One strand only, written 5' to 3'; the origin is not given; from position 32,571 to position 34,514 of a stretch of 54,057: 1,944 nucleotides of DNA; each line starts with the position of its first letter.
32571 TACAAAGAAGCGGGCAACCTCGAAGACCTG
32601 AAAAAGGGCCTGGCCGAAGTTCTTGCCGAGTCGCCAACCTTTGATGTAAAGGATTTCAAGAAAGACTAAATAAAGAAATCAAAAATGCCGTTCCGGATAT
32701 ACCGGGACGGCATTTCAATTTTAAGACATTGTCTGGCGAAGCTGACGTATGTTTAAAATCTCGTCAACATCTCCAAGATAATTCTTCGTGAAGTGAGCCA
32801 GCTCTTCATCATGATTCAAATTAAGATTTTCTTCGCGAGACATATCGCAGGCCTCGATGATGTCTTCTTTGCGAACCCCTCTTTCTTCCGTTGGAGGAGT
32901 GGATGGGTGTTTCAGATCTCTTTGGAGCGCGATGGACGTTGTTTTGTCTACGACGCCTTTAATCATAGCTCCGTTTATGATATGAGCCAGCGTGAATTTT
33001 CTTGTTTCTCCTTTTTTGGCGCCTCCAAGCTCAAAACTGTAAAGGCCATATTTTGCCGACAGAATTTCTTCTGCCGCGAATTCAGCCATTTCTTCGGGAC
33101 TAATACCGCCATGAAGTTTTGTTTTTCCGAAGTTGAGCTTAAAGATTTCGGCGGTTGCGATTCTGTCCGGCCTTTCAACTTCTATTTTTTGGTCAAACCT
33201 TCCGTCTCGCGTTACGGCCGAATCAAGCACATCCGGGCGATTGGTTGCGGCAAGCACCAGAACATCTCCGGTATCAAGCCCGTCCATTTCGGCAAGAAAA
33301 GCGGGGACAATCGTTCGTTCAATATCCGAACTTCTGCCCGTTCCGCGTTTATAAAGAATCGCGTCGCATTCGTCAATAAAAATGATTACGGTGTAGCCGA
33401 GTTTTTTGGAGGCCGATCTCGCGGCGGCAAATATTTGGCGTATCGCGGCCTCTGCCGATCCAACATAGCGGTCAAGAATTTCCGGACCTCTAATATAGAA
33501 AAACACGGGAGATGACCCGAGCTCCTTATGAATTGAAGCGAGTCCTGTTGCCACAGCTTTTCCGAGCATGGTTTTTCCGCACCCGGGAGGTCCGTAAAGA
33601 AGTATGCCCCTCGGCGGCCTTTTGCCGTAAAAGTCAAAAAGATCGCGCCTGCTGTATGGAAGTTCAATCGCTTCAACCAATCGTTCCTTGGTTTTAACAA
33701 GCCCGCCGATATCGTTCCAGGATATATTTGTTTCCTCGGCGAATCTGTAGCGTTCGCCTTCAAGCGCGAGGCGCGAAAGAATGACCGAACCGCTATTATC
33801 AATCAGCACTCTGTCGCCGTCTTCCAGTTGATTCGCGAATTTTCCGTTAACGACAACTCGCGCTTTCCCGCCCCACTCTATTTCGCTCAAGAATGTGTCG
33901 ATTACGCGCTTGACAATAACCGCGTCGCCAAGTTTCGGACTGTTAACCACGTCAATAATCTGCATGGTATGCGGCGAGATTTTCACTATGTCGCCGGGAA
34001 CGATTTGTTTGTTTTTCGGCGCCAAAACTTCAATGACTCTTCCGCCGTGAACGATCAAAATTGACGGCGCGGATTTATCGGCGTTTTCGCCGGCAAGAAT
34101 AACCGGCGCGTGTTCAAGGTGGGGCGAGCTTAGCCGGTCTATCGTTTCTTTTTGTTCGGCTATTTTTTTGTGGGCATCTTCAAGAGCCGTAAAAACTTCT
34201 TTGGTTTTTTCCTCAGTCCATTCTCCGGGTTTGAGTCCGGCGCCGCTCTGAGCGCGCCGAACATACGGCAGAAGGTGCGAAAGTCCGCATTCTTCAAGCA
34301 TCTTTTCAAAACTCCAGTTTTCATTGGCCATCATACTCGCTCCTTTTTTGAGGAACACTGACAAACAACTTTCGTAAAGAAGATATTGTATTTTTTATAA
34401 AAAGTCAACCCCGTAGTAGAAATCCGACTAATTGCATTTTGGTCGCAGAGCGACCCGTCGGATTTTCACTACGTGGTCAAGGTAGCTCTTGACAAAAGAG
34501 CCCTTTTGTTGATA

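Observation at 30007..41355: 11.3-kb island wedged between the two ComEC modules: TelA/XpaC, vWA lipoprotein, orphan ARC/Mpa-type AAA+, two SBP-OmpA fusions and a cognate ABC importer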

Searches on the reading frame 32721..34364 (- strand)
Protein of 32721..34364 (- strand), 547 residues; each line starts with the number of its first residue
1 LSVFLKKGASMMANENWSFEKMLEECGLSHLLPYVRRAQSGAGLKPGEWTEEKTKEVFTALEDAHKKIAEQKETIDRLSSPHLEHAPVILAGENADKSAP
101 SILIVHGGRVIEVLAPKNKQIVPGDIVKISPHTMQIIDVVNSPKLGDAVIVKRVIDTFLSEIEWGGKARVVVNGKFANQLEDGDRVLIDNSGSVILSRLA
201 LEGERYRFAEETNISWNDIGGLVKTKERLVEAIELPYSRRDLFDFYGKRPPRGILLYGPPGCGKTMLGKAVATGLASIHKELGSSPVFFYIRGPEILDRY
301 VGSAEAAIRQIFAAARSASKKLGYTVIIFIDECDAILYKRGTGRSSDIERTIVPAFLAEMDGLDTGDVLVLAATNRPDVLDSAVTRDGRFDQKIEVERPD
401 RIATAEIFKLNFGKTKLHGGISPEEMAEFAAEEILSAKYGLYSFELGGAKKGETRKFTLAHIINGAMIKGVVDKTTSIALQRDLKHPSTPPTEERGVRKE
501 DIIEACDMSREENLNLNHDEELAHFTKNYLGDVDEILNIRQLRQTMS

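Call 3: search_protein_families(library=pfam, proteins=[window:32721-34364:-], max_evalue=0.01)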
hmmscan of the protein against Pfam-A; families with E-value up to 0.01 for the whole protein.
window:32721-34364:- (547 aa): 9 families
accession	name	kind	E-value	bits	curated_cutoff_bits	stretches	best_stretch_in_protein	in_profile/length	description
PF00004.35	AAA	-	2.8e-34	118.8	21.2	1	254-397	1-130/131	ATPase family associated with various cellular activities (AAA)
PF05729.18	NACHT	-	0.0011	19.2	26.7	1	254-295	3-44/167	NACHT domain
PF00910.28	RNA_helicase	-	0.0012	19.8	21.5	1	254-309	1-56/105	RNA helicase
PF01637.24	ATPase_2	-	0.0014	18.9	33.2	0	249-291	18-55/225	ATPase domain predominantly from Archaea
PF13191.12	AAA_16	-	0.0015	19.5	32.6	1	249-314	23-81/167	AAA ATPase domain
PF24883.2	NPHP3_N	-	0.0025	18.5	24.8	1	254-313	25-81/164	Nephrocystin 3, N-terminal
PF13401.12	AAA_22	-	0.003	18.3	27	0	253-283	7-33/130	AAA domain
PF01078.27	Mg_chelatase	-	0.0065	16.3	20.3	0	254-279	25-50/207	Magnesium chelatase, subunit ChlI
PF05496.18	RuvB_N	-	0.0079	16.4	27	0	253-286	35-67/159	Holliday junction DNA helicase RuvB P-loop domain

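Call 4: search_protein_families(library=ncbifam, proteins=[window:32721-34364:-], max_evalue=0.01)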
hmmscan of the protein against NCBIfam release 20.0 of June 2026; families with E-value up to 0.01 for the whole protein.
window:32721-34364:- (547 aa): 18 families
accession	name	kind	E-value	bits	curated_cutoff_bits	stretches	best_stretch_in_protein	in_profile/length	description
TIGR03689.1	pup_AAA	equivalog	4.1e-90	302.9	504.75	1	52-527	15-496/512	proteasome ATPase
NF003069.1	PRK03992.1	subfamily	5.7e-57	193.6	500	1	175-430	85-333/379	proteasome-activating nucleotidase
TIGR01243.1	CDC48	subfamily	6.6e-57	193.3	802.65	1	209-428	445-651/733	CDC48 family AAA ATPase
TIGR01242.2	TIGR01242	subfamily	5.8e-53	180.1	500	1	177-430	70-316/362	proteasome-activating nucleotidase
NF047748.1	PrtsmActNtasePan1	equivalog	2.5e-44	151.9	750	1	172-431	100-351/405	proteasome-activating nucleotidase Pan1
TIGR01241.2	FtsH_fam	equivalog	3.2e-44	151.7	600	1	209-428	154-361/598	ATP-dependent zinc metalloprotease FtsH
NF047747.1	PrtsmActNtasePan2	equivalog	3.2e-43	148.5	700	1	172-428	103-351/397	proteasome-activating nucleotidase Pan2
NF041006.2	cell_div_CdvC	equivalog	2e-39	135.5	650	1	209-429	95-302/370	cell division protein CdvC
NF008004.0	PRK10733.1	equivalog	1.3e-30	106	1008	1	212-420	147-343/644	ATP-dependent zinc metalloprotease FtsH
NF042959.1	IteA_antiphage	equivalog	2.2e-21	76.5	510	1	227-417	102-273/367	anti-phage ATPase IteA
NF003230.0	PRK04195.1-6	equivalog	1.4e-07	30.6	441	1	215-348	12-121/494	replication factor C large subunit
TIGR03922.1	T7SS_EccA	equivalog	3.1e-06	26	466.65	1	254-474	315-517/557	type VII secretion AAA-ATPase EccA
NF003229.0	PRK04195.1-5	equivalog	9.6e-06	24.5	280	1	248-343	39-122/413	replication factor C large subunit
TIGR02928.1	TIGR02928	subfamily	0.00085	18.3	181.3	1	249-291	38-80/366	orc1/cdc6 family replication initiation protein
TIGR00763.1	lon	equivalog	0.00097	17.7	608.05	1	219-275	328-377/795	endopeptidase La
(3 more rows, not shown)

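Call 10: find_encoding_contigs(protein=window:32721-34364:-, flank=10000, max_places=6)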
Protein window:32721-34364:- (547 aa): no gene with exactly this product is on record in the collection.

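Call 16: search_protein_families(library=padloc, proteins=[window:32721-34364:-], max_evalue=0.01)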
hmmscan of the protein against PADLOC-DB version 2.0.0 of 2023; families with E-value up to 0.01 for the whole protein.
window:32721-34364:- (547 aa): 6 families
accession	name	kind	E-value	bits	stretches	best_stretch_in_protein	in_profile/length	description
PDLC04232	IetA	-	1.5e-24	85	1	136-428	7-275/330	-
PDLC02196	IetA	-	5.6e-24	83.3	1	226-416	98-269/374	-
PDLC00914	TRIP13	-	2.2e-17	61.5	1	242-418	63-237/302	TRIP13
PDLC02195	IetA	-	1.3e-16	58.9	1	230-413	116-281/395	-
PDLC04231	IetA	-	2.1e-16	58.6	1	237-400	103-248/262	-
PDLC00915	TRIP13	-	1.7e-13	48.7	1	212-409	24-221/302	TRIP13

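Call 32: find_homologous_proteins(query=window:32721-34331:-, max_evalue=1e-10)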
Query window:32721-34331:- (536 aa): 7943 proteins with E <= 1e-10 among 8000 candidates; the best 120 are listed.
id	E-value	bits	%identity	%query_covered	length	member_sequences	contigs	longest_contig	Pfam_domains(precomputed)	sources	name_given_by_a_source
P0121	0.0e+0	1199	100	100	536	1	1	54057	PF00004.36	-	-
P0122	0.0e+0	1014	82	100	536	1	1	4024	PF00004.36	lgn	-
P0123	1.9e-167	576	54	99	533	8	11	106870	PF00004.36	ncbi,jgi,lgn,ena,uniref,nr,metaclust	ncbi:MAG: hypothetical protein A3G49_05310 [Candidatus Sungbacteria bacterium RIFCSPLOWO2_12_FULL_41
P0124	6.6e-164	564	53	99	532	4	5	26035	PF00004.36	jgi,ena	-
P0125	2.4e-143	497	54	86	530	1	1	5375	PF00004.36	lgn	-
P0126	7.5e-137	475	46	99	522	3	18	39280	PF00004.36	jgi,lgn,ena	-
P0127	3.6e-135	470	51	83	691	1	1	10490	PF00004.36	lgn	-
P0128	3.0e-134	467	49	84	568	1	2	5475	PF00004.36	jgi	jgi:proteasome-associated ATPase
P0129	6.8e-134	465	46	91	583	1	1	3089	PF00004.36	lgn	-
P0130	9.0e-134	465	50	82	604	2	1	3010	PF00004.36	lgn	-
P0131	4.0e-133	463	50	83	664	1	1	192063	PF00004.36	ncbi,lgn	-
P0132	7.0e-133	462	51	82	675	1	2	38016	PF00004.36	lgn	-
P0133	7.6e-133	462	48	84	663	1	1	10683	PF00004.36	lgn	-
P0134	2.5e-132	460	49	84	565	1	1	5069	PF00004.36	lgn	-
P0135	2.6e-132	460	49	83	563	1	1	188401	PF00004.36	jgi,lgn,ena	-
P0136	3.4e-132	460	49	83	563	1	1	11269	PF00004.36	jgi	jgi:proteasome-associated ATPase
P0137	4.0e-132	460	48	96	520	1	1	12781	PF00004.36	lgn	-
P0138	1.0e-131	458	48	84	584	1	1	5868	PF00004.36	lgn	-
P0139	1.3e-131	458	50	83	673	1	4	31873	PF00004.36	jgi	jgi:proteasome-associated ATPase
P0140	1.3e-131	458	49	83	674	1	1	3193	PF00004.36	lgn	-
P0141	2.7e-131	457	48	97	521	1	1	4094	PF00004.36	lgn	-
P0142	4.0e-131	456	47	96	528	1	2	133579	PF00004.36,PF13401.13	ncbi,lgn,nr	ncbi:MAG: AAA family ATPase [Candidatus Sungbacteria bacterium]|nr:AAA family ATPase [Candidatus Sun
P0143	4.1e-131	456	46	97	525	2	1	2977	PF00004.36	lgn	-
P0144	5.9e-131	456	48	84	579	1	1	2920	PF00004.36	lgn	-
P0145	5.0e-130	453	48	83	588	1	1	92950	PF00004.36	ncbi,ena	-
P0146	2.0e-129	451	48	83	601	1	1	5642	PF00004.36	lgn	-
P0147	2.9e-129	450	48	83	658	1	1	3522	PF00004.36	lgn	-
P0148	6.7e-128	446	50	80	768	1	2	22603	PF00004.36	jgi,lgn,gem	-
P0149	1.9e-127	444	50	83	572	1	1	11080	PF00004.36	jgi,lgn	-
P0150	4.9e-127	443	43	99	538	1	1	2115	PF00004.36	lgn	-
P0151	4.5e-126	440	47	83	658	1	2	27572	PF00004.36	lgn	-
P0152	9.0e-126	439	48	83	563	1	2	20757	PF00004.36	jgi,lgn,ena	-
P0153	1.1e-125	438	47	83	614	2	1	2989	PF00004.36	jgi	jgi:proteasome-associated ATPase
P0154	3.1e-125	437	50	79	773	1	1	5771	PF00004.36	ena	-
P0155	5.5e-125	436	47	90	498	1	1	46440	PF00910.29,PF00004.36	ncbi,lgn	-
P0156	2.8e-124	434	46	91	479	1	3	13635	PF00910.29,PF00004.36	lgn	-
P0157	4.0e-124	433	47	83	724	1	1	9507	PF00004.36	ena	-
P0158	4.8e-124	433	48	83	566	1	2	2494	PF00004.36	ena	-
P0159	1.5e-121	425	47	81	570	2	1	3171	PF16450.12,PF00004.36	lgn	-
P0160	1.8e-121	424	48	82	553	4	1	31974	PF00004.36,PF13401.13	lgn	-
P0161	1.8e-121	424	46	91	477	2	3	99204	PF00004.36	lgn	-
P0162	2.8e-121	424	50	79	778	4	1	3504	PF00004.36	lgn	-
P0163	3.3e-121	424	43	99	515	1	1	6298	PF00004.36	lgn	-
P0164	2.4e-120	421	50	80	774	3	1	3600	PF00004.36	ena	-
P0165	6.1e-120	419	50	79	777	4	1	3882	PF00004.36,PF13401.13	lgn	-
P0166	8.4e-120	419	46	82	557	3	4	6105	PF00004.36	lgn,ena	-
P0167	3.0e-119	417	49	81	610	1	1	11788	PF00004.36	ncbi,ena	-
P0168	4.0e-119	417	44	91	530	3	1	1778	PF00004.36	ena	-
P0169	4.4e-119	416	50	79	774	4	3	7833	PF00004.36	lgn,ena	-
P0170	4.7e-118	413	45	80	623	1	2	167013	PF00467.36,PF00004.36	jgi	jgi:proteasome ATPase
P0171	5.7e-118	413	46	83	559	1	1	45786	PF00004.36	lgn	-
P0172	3.2e-117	410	47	82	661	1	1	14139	PF00004.36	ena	-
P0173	4.4e-117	410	45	82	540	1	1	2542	PF00004.36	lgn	-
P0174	2.3e-116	408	46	85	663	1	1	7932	PF00004.36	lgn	-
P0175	2.9e-116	407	45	90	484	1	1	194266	PF00004.36,PF13401.13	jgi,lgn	jgi:proteasome-associated ATPase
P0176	3.3e-116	407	44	91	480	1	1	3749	PF00004.36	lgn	-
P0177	3.4e-116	407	45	80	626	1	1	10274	PF00004.36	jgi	jgi:proteasome-associated ATPase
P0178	6.1e-116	406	46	80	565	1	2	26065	PF00004.36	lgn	-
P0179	9.7e-116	405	46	81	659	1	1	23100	PF00467.36,PF00004.36,PF13401.13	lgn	-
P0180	1.0e-115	405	47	82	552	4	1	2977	PF00004.36,PF13401.13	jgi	jgi:proteasome-associated ATPase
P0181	1.4e-115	405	44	82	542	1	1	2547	PF00004.36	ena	-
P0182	3.1e-115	404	43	93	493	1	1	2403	PF00004.36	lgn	-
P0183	3.9e-115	403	45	83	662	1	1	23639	PF00004.36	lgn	-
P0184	7.9e-115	402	44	82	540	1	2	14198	PF00004.36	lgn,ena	-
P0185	1.6e-114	401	45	81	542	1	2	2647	PF00004.36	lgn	-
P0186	2.0e-114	401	44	83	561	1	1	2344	PF00004.36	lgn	-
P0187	2.3e-114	401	43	90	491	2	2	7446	PF00004.36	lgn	-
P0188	3.1e-114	401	43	91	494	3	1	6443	PF00004.36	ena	-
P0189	8.4e-114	399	44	84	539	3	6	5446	PF00004.36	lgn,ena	-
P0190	1.0e-112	395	45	82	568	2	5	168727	PF00004.36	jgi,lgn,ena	-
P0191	6.5e-112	393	44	79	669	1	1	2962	PF00467.36,PF00004.36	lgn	-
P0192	3.8e-111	390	46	76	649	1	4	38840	PF00467.36,PF00004.36,PF13401.13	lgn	-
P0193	1.2e-110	389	45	81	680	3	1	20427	PF00004.36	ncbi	ncbi:MAG: AAA family ATPase [Candidatus Paceibacterota bacterium]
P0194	3.8e-110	387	41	97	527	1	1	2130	PF00004.36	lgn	-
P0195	2.4e-109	384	44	87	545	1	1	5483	PF00004.36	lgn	-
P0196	3.4e-109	384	43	91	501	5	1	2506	PF00004.36,PF13401.13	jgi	-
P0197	1.5e-107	378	43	84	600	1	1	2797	PF16450.12,PF00004.36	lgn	-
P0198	2.8e-105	371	41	89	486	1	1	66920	PF00004.36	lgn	-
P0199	1.5e-104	369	43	87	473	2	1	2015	PF00004.36,PF13401.13,PF13191.13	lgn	-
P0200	4.5e-104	367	42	90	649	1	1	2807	PF00004.36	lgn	-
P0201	6.9e-103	363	41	91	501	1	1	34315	PF00004.36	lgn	-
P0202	1.1e-102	362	42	86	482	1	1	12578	PF00004.36,PF01637.25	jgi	jgi:proteasome-associated ATPase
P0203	1.7e-102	362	44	80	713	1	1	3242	PF00004.36,PF13401.13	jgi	jgi:proteasome-associated ATPase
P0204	2.5e-101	358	41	90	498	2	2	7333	PF00004.36,PF13401.13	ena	-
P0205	1.7e-100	355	46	71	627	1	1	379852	PF00910.29,PF00004.36,PF13401.13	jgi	jgi:proteasome-associated ATPase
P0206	1.6e-99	352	40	92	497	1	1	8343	PF00004.36,PF13401.13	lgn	-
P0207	2.3e-99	351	41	85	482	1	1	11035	PF24883.3,PF16450.12,PF00004.36,PF13401.13,PF13191.13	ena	-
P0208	3.3e-99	351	40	93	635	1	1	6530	PF00004.36,PF13401.13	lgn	-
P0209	3.8e-99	351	41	88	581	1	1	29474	PF00004.36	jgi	-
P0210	3.9e-99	351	44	54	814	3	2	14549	PF13392.13,PF00004.36,PF14890.12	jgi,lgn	-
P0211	4.3e-99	351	42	90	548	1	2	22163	PF00004.36,PF13191.13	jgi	jgi:proteasome-associated ATPase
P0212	7.4e-99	350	39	93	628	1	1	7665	PF00004.36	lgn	-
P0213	2.1e-98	348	40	88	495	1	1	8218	PF00004.36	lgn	-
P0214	1.4e-96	342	49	71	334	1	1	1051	PF00004.36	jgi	jgi:proteasome-associated ATPase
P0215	6.1e-96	340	46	53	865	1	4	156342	PF13392.13,PF00004.36,PF14890.12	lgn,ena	-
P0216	3.9e-95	337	40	90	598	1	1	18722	PF00004.36,PF13401.13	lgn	-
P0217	6.8e-95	337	45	42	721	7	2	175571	PF13173.13,PF02359.25,PF13671.13,PF00004.36,PF13401.13,PF13238.13,PF05673.20,PF07728.21,PF00931.29,PF13191.13,PF07724.21,PF24883.3,PF05729.19,PF13521.13,PF01057.24,PF06068.20,PF01443.25,PF05496.19,PF17862.8,PF01637.25,PF03215.22,PF01695.24,PF13479.13,PF02933.24,PF00005.34,PF12775.14,PF02367.24,PF132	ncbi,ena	-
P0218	1.8e-94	335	39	91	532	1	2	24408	PF00004.36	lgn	-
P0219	4.3e-94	334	38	93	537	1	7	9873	PF00004.36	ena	-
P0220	4.8e-94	334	41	79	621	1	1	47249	PF00004.36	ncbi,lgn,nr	ncbi:MAG TPA: AAA family ATPase [Candidatus Paceibacterota bacterium]|nr:AAA family ATPase [Candidat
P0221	1.1e-93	333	42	79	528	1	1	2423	PF00004.36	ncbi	-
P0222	1.6e-93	332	43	78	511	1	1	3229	PF00004.36,PF13401.13,PF13191.13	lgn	-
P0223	4.3e-93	331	45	42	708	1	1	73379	PF13173.13,PF06745.20,PF02359.25,PF13671.13,PF00004.36,PF13401.13,PF07728.21,PF13191.13,PF07724.21,PF24883.3,PF13521.13,PF13481.13,PF06068.20,PF05496.19,PF17862.8,PF01695.24,PF00158.33,PF02933.24,PF23902.1,PF00005.34,PF07726.18,PF12775.14,PF00910.29,PF01078.28,PF20720.4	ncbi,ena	-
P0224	8.9e-93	330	45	42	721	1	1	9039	PF13173.13,PF06745.20,PF02359.25,PF13671.13,PF00004.36,PF13401.13,PF13238.13,PF05673.20,PF07728.21,PF00931.29,PF13191.13,PF07724.21,PF24883.3,PF05729.19,PF13521.13,PF13481.13,PF09336.17,PF01057.24,PF06068.20,PF05496.19,PF17862.8,PF01637.25,PF03215.22,PF01695.24,PF13479.13,PF00158.33,PF02933.24,PF239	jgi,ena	-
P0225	1.5e-92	329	41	49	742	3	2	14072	PF13173.13,PF02359.25,PF13671.13,PF00004.36,PF13401.13,PF13238.13,PF05673.20,PF07728.21,PF00931.29,PF13191.13,PF07724.21,PF24883.3,PF05729.19,PF13521.13,PF25199.2,PF01057.24,PF06068.20,PF05496.19,PF17862.8,PF01637.25,PF01695.24,PF13479.13,PF02933.24,PF00005.34,PF12775.14,PF13207.13,PF00910.29,PF0107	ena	-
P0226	3.5e-92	328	42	76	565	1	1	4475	PF00004.36,PF13401.13,PF13191.13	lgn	-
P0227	7.8e-92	327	44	42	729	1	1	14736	PF13173.13,PF02359.25,PF13671.13,PF00004.36,PF13401.13,PF13238.13,PF05673.20,PF07728.21,PF00931.29,PF13191.13,PF07724.21,PF24883.3,PF05729.19,PF13521.13,PF01057.24,PF06068.20,PF01443.25,PF05496.19,PF17862.8,PF01637.25,PF03215.22,PF01695.24,PF13479.13,PF02933.24,PF00005.34,PF07726.18,PF12775.14,PF023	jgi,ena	-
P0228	8.5e-92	326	47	41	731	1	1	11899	PF13173.13,PF06745.20,PF02359.25,PF13671.13,PF00004.36,PF13401.13,PF13238.13,PF05673.20,PF07728.21,PF00931.29,PF13191.13,PF07724.21,PF24883.3,PF05729.19,PF13521.13,PF13481.13,PF09336.17,PF01057.24,PF06068.20,PF05496.19,PF17862.8,PF01637.25,PF01695.24,PF13479.13,PF00158.33,PF02933.24,PF23902.1,PF0000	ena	-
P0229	1.2e-91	326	39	91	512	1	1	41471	PF00004.36,PF13401.13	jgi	jgi:proteasome-associated ATPase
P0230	1.3e-91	326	39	59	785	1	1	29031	PF13392.13,PF00004.36,PF14890.12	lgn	-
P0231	2.7e-91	325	39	92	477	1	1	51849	PF00004.36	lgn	-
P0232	2.9e-91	325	41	78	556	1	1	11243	PF00004.36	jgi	jgi:proteasome-associated ATPase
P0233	3.1e-91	325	48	40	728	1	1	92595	PF13173.13,PF02359.25,PF13671.13,PF00004.36,PF13401.13,PF13238.13,PF05673.20,PF07728.21,PF00931.29,PF13191.13,PF07724.21,PF24883.3,PF05729.19,PF13521.13,PF13481.13,PF09336.17,PF01057.24,PF06068.20,PF05496.19,PF17862.8,PF01637.25,PF01695.24,PF13479.13,PF02933.24,PF23902.1,PF00005.34,PF13207.13,PF0091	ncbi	-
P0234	5.6e-91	324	46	41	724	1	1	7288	PF13173.13,PF02359.25,PF13671.13,PF00004.36,PF13401.13,PF13238.13,PF05673.20,PF07728.21,PF13191.13,PF07724.21,PF24883.3,PF13521.13,PF13481.13,PF09336.17,PF06068.20,PF05496.19,PF17862.8,PF01637.25,PF01695.24,PF13479.13,PF02933.24,PF23902.1,PF00005.34,PF00910.29,PF01078.28,PF20720.4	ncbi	-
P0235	6.3e-91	324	48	40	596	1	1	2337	PF13173.13,PF06745.20,PF13671.13,PF00004.36,PF13401.13,PF13238.13,PF07728.21,PF00931.29,PF13191.13,PF07724.21,PF24883.3,PF05729.19,PF13521.13,PF09336.17,PF06068.20,PF05496.19,PF17862.8,PF01637.25,PF03215.22,PF01695.24,PF13479.13,PF00158.33,PF02933.24,PF23902.1,PF00005.34,PF02367.24,PF13207.13,PF0091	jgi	jgi:transitional endoplasmic reticulum ATPase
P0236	8.3e-91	323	45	42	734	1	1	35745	PF13173.13,PF13086.13,PF06745.20,PF02359.25,PF13671.13,PF00004.36,PF13401.13,PF13238.13,PF07728.21,PF13191.13,PF07724.21,PF24883.3,PF13521.13,PF25199.2,PF13481.13,PF01057.24,PF06068.20,PF05496.19,PF17862.8,PF01695.24,PF00158.33,PF02933.24,PF23902.1,PF00005.34,PF12775.14,PF13207.13,PF00910.29,PF01078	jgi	-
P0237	8.3e-91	323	45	42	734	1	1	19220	PF13173.13,PF13086.13,PF06745.20,PF02359.25,PF13671.13,PF00004.36,PF13401.13,PF13238.13,PF07728.21,PF13191.13,PF07724.21,PF24883.3,PF13521.13,PF25199.2,PF13481.13,PF01057.24,PF06068.20,PF05496.19,PF17862.8,PF01695.24,PF00158.33,PF02933.24,PF23902.1,PF00005.34,PF12775.14,PF13207.13,PF00910.29,PF01078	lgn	-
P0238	9.7e-91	323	46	42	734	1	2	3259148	PF13173.13,PF13086.13,PF06745.20,PF02359.25,PF13671.13,PF00004.36,PF13401.13,PF13238.13,PF07728.21,PF13191.13,PF06414.19,PF07724.21,PF24883.3,PF13521.13,PF25199.2,PF13481.13,PF01057.24,PF06068.20,PF05496.19,PF17862.8,PF01695.24,PF00158.33,PF02933.24,PF23902.1,PF00005.34,PF12775.14,PF13207.13,PF00910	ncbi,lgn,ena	-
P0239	1.1e-90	323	49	41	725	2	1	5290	PF13173.13,PF06745.20,PF02359.25,PF13671.13,PF00004.36,PF13401.13,PF13238.13,PF05673.20,PF07728.21,PF13191.13,PF07724.21,PF24883.3,PF13521.13,PF25199.2,PF01057.24,PF06068.20,PF05496.19,PF17862.8,PF01637.25,PF01695.24,PF13479.13,PF00158.33,PF02933.24,PF12775.14,PF02367.24,PF00910.29,PF01078.28,PF2072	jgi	-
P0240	1.2e-90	323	46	46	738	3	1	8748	PF13173.13,PF06745.20,PF02359.25,PF13671.13,PF00004.36,PF13401.13,PF13238.13,PF05673.20,PF07728.21,PF13191.13,PF07724.21,PF24883.3,PF13521.13,PF25199.2,PF01057.24,PF06068.20,PF05496.19,PF17862.8,PF01637.25,PF01695.24,PF13479.13,PF00158.33,PF02933.24,PF12775.14,PF00910.29,PF01078.28,PF20720.4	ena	-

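Call 33: find_encoding_contigs(protein=P0123, flank=10000, max_places=3)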
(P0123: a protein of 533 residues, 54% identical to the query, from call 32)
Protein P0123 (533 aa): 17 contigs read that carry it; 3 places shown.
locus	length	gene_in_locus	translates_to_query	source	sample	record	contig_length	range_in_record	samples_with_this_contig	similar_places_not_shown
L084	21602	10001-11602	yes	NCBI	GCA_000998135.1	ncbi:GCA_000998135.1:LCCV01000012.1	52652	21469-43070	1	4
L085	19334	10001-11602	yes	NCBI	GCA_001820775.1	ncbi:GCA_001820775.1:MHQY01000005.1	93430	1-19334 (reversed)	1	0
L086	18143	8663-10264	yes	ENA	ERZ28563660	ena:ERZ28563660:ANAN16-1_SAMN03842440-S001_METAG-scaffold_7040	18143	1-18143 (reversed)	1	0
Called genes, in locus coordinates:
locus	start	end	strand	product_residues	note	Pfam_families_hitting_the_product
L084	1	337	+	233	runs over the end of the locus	PF01135:PCMT, PF13847:Methyltransf_31 (weak)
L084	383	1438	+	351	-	PF02618:YceG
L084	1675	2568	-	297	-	PF00005:ABC_tran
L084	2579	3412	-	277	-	PF00528:BPD_transp_1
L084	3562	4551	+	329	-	-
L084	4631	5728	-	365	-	PF09084:NMT1 (weak)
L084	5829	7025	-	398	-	PF05816:TelA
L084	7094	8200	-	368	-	-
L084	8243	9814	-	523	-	PF00691:OmpA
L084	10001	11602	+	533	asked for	PF00004:AAA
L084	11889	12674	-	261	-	PF00092:VWA, PF13519:VWA_2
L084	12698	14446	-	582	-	PF09084:NMT1 (weak)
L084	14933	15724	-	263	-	PF01978:TrmB, PF01047:MarR (weak)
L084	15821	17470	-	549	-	PF01676:Metalloenzyme, PF06415:iPGM_N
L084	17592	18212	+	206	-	PF00561:Abhydrolase_1, PF12146:Hydrolase_4 (faint), PF06821:Ser_hydrolase, PF12697:Abhydrolase_6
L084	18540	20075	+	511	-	PF12072:RNase_Y_N, PF00013:KH_1, PF01966:HD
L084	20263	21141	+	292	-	PF00149:Metallophos, PF13277:YmdB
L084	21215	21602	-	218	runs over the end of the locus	PF02517:Rce1-like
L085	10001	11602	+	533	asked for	PF00004:AAA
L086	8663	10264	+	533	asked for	PF00004:AAA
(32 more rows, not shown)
